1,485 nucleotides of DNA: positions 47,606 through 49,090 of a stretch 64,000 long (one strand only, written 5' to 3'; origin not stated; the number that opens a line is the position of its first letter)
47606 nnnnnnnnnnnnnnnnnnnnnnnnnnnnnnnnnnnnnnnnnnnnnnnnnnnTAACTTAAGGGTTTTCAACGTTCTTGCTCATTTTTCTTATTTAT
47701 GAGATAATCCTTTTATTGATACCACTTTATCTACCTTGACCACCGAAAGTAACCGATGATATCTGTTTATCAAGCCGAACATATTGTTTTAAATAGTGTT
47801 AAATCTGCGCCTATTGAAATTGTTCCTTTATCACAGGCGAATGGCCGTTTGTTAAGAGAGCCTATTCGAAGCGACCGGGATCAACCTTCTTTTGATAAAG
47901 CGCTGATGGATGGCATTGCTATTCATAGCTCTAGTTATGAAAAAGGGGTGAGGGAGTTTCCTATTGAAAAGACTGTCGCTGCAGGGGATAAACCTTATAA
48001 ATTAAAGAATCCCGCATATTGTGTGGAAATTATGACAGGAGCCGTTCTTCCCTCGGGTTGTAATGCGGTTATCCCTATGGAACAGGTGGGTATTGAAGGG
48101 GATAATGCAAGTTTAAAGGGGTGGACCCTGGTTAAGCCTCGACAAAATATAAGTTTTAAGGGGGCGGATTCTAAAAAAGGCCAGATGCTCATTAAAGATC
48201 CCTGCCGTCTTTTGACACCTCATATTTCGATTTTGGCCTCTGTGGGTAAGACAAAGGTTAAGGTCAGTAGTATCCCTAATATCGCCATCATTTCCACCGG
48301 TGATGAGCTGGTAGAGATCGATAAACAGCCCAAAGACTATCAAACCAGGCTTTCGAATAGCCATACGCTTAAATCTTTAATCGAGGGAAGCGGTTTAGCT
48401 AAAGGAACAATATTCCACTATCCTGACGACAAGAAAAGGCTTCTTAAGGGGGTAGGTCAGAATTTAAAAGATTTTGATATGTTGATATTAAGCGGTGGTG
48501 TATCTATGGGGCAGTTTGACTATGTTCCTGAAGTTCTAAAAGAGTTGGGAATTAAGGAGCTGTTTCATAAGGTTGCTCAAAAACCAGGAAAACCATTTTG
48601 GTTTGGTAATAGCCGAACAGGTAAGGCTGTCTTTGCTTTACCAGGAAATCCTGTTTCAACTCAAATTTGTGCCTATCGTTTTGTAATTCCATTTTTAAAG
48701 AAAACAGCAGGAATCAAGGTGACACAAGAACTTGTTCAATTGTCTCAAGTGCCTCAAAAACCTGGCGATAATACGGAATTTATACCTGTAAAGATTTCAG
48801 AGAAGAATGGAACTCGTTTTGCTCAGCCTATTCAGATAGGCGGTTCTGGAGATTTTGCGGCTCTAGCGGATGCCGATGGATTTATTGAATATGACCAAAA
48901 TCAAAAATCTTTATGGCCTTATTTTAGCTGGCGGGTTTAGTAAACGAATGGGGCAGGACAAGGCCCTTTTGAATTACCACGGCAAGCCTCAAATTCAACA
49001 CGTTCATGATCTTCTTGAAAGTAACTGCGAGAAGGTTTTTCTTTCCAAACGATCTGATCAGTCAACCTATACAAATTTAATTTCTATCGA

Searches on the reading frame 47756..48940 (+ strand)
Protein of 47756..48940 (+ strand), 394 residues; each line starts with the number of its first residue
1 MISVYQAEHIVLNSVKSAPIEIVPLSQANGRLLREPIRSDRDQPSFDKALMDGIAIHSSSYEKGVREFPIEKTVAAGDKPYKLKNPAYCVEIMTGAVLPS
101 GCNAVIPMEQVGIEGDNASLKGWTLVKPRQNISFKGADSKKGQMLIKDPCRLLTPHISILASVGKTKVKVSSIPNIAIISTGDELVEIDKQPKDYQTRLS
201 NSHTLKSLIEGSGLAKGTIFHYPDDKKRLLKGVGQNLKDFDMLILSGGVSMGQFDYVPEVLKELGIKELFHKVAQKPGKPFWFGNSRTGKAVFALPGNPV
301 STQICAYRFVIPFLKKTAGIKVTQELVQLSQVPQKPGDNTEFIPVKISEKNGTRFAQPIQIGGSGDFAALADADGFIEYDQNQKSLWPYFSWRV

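Call 5: search_protein_families(library=ncbifam, proteins=[window:47756-48940:+], max_evalue=0.01)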
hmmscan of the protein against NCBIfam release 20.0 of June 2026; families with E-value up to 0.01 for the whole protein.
window:47756-48940:+ (394 aa): 7 families
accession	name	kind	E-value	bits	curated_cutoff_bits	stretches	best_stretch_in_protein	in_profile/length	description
NF011068.0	PRK14498.1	equivalog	3.4e-82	276.5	534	1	2-385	10-398/647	molybdopterin biosynthesis protein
NF007960.1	PRK10680.1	equivalog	2.8e-74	250.3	440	1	3-385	2-389/401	molybdopterin molybdotransferase MoeA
NF045515.2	Glp_gephyrin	equivalog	4.2e-64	216.8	475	1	3-385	2-391/403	molybdotransferase-like divisome protein Glp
NF011060.0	PRK14491.1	equivalog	2.7e-56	191.2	532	1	2-385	200-582/598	bifunctional molybdopterin-guanine dinucleotide biosynthesis adaptor protein MobB/molybdopterin molybdotransferase MoeA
NF050098.1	MoeA_actino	exception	1.6e-52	178.6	560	1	3-385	2-388/400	molybdopterin molybdotransferase MoeA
NF011067.0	PRK14497.1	equivalog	3.6e-45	154.5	536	1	8-382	17-390/546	putative molybdopterin biosynthesis protein MoeA/unknown domain fusion protein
TIGR00177.1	molyb_syn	domain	2.4e-24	85.9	85.35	1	174-312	2-148/148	molybdenum cofactor synthesis domain-containing protein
